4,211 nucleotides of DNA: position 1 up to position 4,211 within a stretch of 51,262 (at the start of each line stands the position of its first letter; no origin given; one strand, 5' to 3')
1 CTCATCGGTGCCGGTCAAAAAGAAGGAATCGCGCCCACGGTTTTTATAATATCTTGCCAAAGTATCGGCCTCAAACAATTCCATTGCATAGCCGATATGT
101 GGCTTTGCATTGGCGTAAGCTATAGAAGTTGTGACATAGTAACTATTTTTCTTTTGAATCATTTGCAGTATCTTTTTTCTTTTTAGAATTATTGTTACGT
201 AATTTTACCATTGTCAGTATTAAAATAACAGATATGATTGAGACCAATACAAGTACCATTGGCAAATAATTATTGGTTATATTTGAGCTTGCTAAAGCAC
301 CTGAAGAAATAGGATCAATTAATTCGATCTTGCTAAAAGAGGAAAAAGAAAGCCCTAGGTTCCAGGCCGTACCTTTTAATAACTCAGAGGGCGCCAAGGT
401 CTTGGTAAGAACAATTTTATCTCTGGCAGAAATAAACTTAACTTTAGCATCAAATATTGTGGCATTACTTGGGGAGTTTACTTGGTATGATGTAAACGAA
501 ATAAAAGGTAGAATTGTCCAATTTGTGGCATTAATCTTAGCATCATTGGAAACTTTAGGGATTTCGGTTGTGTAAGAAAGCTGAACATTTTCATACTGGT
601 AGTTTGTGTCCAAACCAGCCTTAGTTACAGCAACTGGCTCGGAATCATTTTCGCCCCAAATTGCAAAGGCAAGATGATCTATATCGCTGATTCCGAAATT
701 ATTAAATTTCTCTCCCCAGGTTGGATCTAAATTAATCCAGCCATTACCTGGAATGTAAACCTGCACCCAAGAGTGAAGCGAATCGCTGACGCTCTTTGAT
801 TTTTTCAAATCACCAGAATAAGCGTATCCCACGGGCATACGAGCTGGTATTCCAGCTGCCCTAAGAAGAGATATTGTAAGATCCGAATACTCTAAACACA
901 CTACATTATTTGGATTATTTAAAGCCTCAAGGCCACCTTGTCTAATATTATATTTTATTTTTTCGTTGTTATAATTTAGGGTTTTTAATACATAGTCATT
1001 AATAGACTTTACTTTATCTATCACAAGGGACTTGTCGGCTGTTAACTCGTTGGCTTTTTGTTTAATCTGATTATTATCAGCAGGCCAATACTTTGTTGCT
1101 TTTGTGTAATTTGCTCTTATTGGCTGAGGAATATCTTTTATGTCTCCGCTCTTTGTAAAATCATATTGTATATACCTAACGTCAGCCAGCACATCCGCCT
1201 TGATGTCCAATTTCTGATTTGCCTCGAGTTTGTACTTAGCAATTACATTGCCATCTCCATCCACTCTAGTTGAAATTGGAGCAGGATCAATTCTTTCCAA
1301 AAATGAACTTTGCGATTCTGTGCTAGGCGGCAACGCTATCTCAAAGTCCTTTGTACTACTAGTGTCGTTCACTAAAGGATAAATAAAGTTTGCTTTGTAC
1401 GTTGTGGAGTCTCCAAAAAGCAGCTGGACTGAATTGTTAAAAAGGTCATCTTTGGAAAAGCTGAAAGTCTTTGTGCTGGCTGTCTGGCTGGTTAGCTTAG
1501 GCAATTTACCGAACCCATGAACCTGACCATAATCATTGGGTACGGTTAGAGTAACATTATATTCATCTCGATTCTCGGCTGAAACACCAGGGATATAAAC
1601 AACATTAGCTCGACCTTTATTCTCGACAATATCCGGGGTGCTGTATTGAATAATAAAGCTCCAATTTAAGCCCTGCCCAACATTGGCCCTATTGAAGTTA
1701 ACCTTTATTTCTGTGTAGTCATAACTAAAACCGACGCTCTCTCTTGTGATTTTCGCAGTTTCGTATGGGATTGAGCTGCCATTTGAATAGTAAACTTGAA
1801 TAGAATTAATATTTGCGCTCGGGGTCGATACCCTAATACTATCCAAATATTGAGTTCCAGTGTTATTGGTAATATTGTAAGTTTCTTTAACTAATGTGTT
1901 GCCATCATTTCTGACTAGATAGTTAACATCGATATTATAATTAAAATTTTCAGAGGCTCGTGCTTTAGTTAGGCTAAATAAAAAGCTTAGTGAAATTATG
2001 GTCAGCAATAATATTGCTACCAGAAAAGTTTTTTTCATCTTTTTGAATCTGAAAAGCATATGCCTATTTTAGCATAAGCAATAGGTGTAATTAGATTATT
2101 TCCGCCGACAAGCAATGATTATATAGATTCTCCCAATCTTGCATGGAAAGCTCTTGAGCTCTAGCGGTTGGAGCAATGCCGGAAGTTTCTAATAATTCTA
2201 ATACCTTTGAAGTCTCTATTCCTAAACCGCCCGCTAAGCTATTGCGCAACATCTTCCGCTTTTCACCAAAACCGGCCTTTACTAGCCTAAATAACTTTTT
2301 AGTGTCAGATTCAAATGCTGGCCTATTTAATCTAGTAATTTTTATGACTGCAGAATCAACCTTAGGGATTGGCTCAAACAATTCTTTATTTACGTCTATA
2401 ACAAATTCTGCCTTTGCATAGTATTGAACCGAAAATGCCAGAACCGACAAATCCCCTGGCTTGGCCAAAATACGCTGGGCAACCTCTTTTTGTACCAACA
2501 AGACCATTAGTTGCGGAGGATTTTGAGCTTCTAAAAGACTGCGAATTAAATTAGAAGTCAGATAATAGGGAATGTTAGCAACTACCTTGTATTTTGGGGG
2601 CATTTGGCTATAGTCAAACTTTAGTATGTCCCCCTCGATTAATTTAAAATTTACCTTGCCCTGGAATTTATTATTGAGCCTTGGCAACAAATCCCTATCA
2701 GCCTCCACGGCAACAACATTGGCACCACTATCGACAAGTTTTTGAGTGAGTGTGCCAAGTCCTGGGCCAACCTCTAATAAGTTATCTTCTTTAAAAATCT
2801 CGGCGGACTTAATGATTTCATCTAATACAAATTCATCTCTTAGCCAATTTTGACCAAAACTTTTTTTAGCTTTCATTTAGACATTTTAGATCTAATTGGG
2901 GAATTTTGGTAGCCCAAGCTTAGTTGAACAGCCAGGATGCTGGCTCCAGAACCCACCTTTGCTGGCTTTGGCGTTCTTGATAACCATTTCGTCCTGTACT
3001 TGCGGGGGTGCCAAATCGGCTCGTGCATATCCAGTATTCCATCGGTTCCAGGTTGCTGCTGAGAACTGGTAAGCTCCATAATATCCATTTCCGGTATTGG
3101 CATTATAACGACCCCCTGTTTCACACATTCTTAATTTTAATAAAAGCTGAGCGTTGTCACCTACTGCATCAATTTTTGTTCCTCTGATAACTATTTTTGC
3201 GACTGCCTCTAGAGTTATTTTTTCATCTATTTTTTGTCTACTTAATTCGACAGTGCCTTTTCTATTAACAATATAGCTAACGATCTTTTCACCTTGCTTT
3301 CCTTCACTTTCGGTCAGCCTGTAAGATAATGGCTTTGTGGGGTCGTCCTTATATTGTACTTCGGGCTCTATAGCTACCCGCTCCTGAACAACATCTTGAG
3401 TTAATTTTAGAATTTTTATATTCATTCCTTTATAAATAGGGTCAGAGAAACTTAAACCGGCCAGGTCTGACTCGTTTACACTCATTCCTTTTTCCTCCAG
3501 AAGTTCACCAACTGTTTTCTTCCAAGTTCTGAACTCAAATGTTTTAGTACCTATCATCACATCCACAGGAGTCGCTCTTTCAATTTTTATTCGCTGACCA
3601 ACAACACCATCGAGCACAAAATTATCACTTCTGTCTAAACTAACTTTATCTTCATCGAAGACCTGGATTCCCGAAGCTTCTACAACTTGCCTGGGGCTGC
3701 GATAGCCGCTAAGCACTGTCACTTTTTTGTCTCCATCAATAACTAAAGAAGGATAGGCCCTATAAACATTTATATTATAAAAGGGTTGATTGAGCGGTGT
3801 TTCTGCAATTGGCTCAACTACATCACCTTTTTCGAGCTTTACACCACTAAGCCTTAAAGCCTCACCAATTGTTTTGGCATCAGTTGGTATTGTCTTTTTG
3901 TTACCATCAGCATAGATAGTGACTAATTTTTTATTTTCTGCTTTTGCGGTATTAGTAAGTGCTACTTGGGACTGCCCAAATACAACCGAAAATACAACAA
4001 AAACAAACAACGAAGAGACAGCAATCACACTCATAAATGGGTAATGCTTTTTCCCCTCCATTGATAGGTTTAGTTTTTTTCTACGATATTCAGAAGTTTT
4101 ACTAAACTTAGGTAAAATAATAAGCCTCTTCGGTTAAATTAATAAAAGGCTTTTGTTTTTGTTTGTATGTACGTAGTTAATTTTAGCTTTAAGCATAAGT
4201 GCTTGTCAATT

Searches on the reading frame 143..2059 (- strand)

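Call 71: search_protein_families(library=pfam, proteins=[window:143-2059:-], max_evalue=0.001)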
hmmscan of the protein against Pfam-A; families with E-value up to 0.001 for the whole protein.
window:143-2059:- (638 aa): 1 family
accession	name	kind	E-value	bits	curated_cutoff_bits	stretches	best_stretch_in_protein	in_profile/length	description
PF01841.26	Transglut_core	-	4.7e-19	69.1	23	1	334-446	2-108/108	Transglutaminase-like superfamily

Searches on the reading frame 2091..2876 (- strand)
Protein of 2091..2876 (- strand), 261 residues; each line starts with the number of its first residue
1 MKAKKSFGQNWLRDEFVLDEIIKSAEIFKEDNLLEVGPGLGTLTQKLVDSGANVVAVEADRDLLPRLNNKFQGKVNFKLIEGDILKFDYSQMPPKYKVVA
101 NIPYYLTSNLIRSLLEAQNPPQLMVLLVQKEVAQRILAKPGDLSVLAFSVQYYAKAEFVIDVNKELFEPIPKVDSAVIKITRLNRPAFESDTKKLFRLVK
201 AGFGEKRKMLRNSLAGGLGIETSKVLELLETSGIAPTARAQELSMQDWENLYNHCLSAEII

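Call 71: search_protein_families(library=pfam, proteins=[window:2091-2876:-], max_evalue=0.001)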
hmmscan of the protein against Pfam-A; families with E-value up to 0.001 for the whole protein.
window:2091-2876:- (261 aa): 4 families
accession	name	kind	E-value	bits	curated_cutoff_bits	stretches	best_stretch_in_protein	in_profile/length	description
PF00398.26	RrnaAD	-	3.6e-58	197.2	24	1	2-253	3-259/263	Ribosomal RNA adenine dimethylase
PF13649.12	Methyltransf_25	-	7.9e-05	23.7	27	1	34-92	2-63/97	Methyltransferase domain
PF13489.12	Methyltransf_23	-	0.00086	19.5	27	0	19-77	11-70/164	Methyltransferase domain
PF08241.18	Methyltransf_11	-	0.00093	20.2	21.2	0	34-87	1-54/95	Methyltransferase domain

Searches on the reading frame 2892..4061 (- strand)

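Call 71: search_protein_families(library=pfam, proteins=[window:2892-4061:-], max_evalue=0.001)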
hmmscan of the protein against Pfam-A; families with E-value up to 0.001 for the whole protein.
window:2892-4061:- (389 aa): 3 families
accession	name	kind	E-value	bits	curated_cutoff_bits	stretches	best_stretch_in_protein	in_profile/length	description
PF03990.20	DUF348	-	9.3e-15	54.5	24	2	47-84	1-38/41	G5-linked-Ubiquitin-like domain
PF06737.19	Transglycosylas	-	5.4e-12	46.6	27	1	310-370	10-72/77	Transglycosylase-like domain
PF07501.17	G5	-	3.6e-11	43.6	23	1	224-296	3-75/75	G5 domain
